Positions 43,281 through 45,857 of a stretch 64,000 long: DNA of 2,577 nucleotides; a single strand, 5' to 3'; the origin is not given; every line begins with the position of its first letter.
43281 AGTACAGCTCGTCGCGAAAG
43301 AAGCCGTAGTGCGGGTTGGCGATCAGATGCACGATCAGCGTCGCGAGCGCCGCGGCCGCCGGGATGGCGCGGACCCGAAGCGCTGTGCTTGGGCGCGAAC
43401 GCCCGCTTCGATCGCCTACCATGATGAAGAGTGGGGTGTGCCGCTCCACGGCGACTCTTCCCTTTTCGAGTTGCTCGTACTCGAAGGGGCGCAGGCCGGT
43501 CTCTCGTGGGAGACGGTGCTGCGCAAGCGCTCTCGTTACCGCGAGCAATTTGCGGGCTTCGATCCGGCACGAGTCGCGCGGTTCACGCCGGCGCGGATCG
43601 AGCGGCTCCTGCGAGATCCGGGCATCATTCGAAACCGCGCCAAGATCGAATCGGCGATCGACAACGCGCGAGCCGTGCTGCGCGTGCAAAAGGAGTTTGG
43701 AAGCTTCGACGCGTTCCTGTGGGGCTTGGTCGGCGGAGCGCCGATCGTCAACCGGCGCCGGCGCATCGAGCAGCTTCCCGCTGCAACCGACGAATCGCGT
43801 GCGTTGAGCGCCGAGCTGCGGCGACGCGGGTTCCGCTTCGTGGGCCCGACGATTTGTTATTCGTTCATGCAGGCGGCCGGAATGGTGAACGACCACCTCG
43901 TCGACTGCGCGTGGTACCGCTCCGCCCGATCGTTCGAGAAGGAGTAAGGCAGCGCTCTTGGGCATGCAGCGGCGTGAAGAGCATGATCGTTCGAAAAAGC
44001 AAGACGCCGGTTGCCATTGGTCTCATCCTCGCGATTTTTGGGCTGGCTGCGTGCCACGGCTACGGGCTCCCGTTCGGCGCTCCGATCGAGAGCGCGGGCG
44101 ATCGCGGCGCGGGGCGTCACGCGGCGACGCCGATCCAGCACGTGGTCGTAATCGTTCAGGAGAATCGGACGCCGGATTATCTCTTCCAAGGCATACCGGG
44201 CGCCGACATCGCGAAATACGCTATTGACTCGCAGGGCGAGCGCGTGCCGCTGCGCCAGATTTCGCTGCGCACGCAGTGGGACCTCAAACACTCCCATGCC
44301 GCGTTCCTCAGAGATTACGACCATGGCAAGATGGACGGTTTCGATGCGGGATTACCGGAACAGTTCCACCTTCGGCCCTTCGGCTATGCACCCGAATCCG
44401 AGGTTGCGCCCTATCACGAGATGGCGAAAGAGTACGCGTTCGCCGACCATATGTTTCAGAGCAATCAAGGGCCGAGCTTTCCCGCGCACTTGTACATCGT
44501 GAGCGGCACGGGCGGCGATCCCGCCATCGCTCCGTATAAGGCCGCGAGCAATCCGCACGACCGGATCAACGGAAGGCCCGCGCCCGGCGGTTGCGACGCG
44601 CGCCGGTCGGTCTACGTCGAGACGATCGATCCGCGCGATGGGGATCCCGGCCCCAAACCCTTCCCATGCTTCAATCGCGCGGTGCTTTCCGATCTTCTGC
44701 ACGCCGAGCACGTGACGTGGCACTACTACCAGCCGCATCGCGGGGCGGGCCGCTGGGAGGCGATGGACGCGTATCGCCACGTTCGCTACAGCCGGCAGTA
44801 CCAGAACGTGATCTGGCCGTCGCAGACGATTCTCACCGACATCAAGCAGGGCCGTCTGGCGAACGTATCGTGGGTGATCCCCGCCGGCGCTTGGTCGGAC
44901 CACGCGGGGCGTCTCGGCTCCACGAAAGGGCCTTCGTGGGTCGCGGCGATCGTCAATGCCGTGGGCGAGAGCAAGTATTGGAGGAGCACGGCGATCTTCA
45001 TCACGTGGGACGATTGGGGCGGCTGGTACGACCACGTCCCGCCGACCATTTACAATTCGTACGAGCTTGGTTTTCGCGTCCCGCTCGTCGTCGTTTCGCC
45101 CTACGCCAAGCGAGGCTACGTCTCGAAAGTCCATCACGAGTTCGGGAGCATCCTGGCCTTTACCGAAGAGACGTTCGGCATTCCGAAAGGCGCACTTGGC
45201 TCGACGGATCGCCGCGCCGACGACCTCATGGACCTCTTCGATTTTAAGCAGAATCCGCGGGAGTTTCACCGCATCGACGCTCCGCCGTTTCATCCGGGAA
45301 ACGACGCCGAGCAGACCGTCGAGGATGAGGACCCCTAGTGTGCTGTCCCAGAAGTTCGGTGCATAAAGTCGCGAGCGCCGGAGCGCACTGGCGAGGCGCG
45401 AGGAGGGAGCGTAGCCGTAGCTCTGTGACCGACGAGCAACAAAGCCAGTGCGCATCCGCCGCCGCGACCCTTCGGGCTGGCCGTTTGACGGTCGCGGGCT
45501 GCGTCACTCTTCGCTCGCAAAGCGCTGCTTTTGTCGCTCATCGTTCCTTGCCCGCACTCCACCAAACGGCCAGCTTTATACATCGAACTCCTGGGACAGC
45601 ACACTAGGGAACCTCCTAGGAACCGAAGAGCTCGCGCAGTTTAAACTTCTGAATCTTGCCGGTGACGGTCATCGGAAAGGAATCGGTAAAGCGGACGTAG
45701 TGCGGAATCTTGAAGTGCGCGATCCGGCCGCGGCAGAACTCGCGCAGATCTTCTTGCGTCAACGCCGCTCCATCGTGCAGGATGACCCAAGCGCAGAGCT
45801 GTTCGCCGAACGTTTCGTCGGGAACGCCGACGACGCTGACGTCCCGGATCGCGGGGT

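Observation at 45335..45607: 273-bp MITE-like element with 34-bp terminal inverted repeats, present twice in the window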

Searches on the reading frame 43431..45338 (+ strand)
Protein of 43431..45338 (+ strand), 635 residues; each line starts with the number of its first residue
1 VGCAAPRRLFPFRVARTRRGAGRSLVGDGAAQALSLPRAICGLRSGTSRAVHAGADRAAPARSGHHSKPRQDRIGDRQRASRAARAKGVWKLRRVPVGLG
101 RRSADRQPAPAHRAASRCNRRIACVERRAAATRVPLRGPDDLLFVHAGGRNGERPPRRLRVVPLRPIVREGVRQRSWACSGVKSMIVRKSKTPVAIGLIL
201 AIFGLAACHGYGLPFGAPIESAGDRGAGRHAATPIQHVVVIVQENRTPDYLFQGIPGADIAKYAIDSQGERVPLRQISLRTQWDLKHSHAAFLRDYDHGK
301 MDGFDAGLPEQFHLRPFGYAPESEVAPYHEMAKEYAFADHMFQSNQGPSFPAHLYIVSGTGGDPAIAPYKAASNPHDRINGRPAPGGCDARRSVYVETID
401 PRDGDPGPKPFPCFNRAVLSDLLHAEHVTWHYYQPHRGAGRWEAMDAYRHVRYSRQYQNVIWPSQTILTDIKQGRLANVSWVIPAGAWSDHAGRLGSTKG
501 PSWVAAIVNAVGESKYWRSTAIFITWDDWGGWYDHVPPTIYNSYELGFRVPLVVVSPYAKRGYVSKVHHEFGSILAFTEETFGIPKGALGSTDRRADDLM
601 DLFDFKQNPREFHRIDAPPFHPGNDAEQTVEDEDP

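Call 36: search_protein_families(library=pfam, proteins=[window:43431-45338:+])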
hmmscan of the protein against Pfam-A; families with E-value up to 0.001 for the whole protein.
window:43431-45338:+ (635 aa): 1 family
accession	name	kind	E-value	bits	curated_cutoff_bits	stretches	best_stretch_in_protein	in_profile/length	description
PF04185.19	Phosphoesterase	-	1.9e-50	172.5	23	1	235-585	1-356/356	Phosphoesterase family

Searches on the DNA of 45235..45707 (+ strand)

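Call 10: search_rna_families(source=window, start=45235, end=45707, threshold=evalue, max_evalue=10)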
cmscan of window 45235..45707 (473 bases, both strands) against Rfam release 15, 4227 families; matches with E-value up to 10: 0.
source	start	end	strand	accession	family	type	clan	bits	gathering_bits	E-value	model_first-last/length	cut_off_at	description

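Call 15: search_dna_similar(query=window:45335-45607:+, collection=plasmids, mode=distant)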
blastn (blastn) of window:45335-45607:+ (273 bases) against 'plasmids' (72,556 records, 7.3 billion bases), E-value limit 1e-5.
No match.

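Call 101: search_dna_similar(query=window:45335-45607:+, collection=phages, mode=distant, max_evalue=0.01)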
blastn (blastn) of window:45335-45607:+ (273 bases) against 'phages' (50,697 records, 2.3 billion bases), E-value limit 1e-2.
No match.

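Call 106: build_rna_model(alignment_id=A8)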
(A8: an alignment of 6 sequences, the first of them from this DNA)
Model R1 built from alignment A8 (6 sequences, 113 columns); structure: RNAalifold consensus.
model positions 104; base pairs 32; branch points 1; effective number of sequences 1.54; information 0.59 bits per position. Calibrated on 0.2 Mb of random sequence (short: E-values are rough).
structure used (alignment columns):
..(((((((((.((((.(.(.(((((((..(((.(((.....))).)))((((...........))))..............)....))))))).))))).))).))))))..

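Call 107: search_with_rna_model(model_id=R1, sources=[window, L071, L072, L073, L074, L075, L076, L077, L082, L002, L007, L008, L020, L021, L029, L036, L037, L038, L042, L049, L054, L062, L064, L067], max_evalue=1)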
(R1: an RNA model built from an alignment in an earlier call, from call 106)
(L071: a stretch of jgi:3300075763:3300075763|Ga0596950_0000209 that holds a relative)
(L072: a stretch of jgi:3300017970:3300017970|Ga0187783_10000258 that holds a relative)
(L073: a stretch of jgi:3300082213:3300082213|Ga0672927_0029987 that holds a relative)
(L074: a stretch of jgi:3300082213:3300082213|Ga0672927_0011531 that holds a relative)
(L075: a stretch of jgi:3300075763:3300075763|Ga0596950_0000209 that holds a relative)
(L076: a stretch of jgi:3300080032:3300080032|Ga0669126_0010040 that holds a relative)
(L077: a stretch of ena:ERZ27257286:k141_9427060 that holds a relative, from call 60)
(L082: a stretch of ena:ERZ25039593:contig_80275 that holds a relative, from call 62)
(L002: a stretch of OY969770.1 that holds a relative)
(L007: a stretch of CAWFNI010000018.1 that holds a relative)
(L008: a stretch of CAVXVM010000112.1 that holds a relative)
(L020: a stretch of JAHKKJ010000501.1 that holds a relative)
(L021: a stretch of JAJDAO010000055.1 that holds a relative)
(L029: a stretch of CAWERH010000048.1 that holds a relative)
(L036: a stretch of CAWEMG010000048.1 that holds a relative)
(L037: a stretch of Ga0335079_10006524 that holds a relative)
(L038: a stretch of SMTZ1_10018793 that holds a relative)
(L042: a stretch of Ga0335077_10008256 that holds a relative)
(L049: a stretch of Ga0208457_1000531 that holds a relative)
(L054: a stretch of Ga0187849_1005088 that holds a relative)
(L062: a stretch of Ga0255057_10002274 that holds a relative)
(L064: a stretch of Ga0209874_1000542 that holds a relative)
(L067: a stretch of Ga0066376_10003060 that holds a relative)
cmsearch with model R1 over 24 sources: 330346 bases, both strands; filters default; matches with E-value up to 1: 13.
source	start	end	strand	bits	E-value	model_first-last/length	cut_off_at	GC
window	45366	45469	-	117.7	1.7e-24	1-104/104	no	0.7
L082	10116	10219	+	117.3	2.2e-24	1-104/104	no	0.72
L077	3115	3218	+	116.9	2.7e-24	1-104/104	no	0.68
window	56354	56457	+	115.6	5.5e-24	1-104/104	no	0.69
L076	9232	9335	-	115.1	7.1e-24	1-104/104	no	0.7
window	58788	58891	-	60.2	5.1e-11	1-104/104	no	0.59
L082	8567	8676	+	50.8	7.6e-09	1-104/104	no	0.59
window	58897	59000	+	27.5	0.0022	1-104/104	no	0.63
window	45475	45576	+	22.2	0.038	1-104/104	no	0.63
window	56246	56349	-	21.8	0.048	1-104/104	no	0.63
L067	5053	5150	-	21.2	0.066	1-104/104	no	0.64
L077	3008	3109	-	18.5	0.29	1-104/104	no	0.62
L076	9341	9442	+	18.4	0.3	1-104/104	no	0.59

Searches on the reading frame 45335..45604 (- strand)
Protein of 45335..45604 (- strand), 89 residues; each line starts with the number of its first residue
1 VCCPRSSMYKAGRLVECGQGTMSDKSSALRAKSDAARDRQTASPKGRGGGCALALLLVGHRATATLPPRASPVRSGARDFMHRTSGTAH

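Call 35: find_encoding_contigs(protein=window:45335-45604:-, flank=10000, max_places=10)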
Protein window:45335-45604:- (89 aa): no gene with exactly this product is on record in the collection.

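Call 36: search_protein_families(library=pfam, proteins=[window:45335-45604:-])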
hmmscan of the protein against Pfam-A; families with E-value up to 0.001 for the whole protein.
window:45335-45604:- (89 aa): 0 families

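Call 57: search_protein_representatives(protein=window:45338-45604:-)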
Query: 89 residues. Proteins with E-value up to 0.001 (for the whole library): 9; up to 1e-10: 3; up to 1e-30: 1. The best 9 are listed.
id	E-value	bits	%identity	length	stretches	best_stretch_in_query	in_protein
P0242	1.6e-35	136.8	83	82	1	8-89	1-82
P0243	1.5e-12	63.6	58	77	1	19-89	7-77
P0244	8.5e-11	58.0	70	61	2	8-52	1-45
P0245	1.8e-08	50.6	55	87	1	19-80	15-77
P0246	4.5e-08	49.3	84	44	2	22-51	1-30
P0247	1.7e-07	47.4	76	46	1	8-44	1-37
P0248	8.0e-06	42.1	54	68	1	22-75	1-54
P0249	9.6e-06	41.9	58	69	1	22-83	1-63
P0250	3.0e-04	37.1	62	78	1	8-47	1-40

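Call 59: list_cluster_members(proteins=[P0242, P0243, P0244, P0245, P0246, P0247, P0248, P0249, P0250, P0241])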
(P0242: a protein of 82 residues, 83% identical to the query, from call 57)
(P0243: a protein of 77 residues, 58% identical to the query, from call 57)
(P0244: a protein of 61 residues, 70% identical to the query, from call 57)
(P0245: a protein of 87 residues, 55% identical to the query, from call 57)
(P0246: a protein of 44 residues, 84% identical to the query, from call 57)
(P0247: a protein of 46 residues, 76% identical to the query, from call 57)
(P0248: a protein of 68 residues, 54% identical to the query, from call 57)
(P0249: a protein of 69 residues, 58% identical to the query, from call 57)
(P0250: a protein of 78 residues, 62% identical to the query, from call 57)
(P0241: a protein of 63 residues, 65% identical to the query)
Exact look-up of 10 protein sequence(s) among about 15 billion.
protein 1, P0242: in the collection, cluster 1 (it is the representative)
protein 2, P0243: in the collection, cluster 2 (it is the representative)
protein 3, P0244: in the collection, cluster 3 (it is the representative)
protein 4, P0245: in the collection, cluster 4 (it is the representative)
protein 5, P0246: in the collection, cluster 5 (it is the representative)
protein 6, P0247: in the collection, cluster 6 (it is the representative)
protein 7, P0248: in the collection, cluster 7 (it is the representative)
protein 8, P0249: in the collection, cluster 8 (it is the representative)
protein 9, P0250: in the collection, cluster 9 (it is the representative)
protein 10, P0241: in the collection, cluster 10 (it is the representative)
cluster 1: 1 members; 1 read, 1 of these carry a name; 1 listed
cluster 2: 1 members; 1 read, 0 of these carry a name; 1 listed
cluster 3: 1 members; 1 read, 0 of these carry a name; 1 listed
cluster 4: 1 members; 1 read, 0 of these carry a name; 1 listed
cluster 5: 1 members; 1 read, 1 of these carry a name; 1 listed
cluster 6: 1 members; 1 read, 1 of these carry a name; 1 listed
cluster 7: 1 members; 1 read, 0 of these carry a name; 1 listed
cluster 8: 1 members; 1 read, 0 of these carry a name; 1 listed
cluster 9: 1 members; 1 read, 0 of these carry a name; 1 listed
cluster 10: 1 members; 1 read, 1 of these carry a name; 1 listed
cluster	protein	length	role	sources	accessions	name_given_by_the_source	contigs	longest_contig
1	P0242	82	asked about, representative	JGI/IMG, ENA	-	hypothetical protein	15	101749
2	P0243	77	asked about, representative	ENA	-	-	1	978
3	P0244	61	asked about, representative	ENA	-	-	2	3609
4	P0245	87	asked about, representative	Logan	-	-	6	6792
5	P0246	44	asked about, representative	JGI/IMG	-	hypothetical protein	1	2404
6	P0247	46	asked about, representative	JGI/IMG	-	hypothetical protein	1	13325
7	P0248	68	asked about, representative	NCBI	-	-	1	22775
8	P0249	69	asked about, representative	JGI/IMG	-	-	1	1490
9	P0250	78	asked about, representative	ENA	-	-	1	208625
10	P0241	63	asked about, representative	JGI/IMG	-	hypothetical protein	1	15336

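Call 60: find_encoding_contigs(protein=P0242, flank=3000, max_places=10)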
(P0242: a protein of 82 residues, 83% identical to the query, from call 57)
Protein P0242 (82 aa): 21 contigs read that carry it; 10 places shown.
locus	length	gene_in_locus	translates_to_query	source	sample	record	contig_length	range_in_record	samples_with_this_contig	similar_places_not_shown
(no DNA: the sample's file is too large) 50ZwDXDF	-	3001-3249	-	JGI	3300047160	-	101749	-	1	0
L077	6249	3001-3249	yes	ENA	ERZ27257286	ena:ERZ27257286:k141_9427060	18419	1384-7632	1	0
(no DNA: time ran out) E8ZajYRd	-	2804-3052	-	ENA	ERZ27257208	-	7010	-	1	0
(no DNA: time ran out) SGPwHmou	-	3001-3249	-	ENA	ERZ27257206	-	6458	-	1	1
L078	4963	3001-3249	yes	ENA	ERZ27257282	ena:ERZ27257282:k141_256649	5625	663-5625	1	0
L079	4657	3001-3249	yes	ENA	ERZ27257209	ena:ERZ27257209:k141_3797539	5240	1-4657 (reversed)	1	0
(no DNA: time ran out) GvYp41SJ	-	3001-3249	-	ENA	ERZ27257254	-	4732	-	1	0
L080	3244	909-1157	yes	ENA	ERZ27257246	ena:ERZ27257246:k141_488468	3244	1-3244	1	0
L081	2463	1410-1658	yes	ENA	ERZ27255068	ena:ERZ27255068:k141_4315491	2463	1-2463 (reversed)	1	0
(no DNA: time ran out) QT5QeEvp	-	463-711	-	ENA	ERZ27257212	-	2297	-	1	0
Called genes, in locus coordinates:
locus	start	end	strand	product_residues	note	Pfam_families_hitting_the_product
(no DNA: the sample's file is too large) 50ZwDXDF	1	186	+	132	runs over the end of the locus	PF04237:YjbR (weak)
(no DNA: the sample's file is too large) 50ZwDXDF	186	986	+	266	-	PF00106:adh_short, PF01370:Epimerase (weak), PF08659:KR, PF13561:adh_short_C2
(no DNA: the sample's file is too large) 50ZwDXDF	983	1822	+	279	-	PF00106:adh_short, PF08643:DUF1776, PF08659:KR, PF13561:adh_short_C2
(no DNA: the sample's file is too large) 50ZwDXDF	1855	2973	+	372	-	PF13506:Glyco_transf_21, PF00535:Glycos_transf_2, PF13641:Glyco_tranf_2_3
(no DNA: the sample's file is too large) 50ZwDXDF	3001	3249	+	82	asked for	-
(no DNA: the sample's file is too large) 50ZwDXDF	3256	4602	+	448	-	PF00587:tRNA-synt_2b, PF03129:HGTP_anticodon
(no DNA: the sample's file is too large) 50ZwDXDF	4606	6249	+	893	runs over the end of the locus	PF01326:PPDK_N, PF00391:PEP-utilizers, PF02896:PEP-utilizers_C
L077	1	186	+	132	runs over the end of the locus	PF04237:YjbR (weak)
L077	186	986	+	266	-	PF00106:adh_short, PF01370:Epimerase (weak), PF08659:KR, PF13561:adh_short_C2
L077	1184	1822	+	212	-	PF00106:adh_short, PF08659:KR (weak), PF13561:adh_short_C2, PF08643:DUF1776 (weak)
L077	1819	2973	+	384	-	PF13506:Glyco_transf_21, PF00535:Glycos_transf_2, PF13641:Glyco_tranf_2_3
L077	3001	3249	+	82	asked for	-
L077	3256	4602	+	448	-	PF00587:tRNA-synt_2b, PF03129:HGTP_anticodon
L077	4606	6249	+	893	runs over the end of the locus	PF01326:PPDK_N, PF00391:PEP-utilizers, PF02896:PEP-utilizers_C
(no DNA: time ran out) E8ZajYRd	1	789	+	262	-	?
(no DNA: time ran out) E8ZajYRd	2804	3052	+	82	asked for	-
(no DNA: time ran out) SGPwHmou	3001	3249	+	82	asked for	-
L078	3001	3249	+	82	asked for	-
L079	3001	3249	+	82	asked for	-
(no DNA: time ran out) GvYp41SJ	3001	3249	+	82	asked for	-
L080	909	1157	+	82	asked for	-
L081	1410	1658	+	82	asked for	-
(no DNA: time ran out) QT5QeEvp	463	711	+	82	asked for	-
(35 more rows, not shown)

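Call 62: find_encoding_contigs(protein=P0250, flank=10000, max_places=5)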
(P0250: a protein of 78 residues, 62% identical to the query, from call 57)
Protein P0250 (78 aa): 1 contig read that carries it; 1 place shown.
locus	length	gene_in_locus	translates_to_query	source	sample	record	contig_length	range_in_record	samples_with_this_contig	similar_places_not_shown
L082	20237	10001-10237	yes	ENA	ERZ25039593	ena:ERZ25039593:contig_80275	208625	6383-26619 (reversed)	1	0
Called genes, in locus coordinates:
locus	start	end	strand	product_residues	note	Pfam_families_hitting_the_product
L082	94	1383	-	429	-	-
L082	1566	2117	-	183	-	-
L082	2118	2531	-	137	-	-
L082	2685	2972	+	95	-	-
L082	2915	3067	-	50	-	-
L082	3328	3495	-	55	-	PF13683:rve_3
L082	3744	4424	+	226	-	-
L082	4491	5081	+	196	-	-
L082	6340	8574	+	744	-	PF07494:Reg_prop (faint), PF08450:SGL (faint), PF24684:Vgb_lyase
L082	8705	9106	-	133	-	PF02861:Clp_N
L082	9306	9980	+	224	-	PF02254:TrkA_N, PF02080:TrkA_C (weak)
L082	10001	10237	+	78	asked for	-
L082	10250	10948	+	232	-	PF02254:TrkA_N, PF13241:NAD_binding_7 (faint), PF02080:TrkA_C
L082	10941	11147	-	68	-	PF00196:GerE, PF04545:Sigma70_r4 (faint)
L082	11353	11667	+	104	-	-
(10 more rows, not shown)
